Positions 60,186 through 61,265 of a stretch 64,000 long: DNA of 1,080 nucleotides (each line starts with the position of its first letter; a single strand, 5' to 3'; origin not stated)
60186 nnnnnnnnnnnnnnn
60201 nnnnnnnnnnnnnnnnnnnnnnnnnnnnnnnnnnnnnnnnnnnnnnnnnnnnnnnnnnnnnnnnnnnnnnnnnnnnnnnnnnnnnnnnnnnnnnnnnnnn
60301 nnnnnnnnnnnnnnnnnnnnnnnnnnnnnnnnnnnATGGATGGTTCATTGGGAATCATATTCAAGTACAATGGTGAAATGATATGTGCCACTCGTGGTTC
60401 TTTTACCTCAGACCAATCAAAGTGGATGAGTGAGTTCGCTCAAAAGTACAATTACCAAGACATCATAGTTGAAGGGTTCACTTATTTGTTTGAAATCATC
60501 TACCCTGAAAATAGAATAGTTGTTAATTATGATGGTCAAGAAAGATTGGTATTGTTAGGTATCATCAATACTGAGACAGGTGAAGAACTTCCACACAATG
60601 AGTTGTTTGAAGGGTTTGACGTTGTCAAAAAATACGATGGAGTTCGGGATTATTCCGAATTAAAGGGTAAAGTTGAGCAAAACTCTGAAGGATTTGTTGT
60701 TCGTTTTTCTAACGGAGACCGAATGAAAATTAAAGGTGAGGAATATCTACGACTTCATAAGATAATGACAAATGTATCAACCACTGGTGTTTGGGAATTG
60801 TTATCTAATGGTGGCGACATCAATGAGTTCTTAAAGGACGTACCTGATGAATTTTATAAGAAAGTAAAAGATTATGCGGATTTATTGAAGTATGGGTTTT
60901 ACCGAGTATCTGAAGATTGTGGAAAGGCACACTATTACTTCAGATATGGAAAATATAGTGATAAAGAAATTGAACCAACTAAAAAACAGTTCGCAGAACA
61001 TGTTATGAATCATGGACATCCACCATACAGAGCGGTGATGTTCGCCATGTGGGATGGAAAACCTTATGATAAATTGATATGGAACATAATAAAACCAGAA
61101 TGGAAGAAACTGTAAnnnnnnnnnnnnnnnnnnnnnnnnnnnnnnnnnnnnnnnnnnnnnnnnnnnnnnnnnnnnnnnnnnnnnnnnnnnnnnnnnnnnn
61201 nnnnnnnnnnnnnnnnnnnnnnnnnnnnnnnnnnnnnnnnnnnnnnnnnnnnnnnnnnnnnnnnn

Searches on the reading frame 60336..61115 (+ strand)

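Call 76: search_protein_families(library=phrogs, proteins=[window:60336-61115:+], max_evalue=0.00001)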
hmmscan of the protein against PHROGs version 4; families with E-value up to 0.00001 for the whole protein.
window:60336-61115:+ (259 aa): 1 family
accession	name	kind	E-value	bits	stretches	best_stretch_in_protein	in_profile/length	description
phrog_562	-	tail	2.7e-50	172.4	1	1-257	104-365/377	RNA ligase and tail fiber protein attachment catalyst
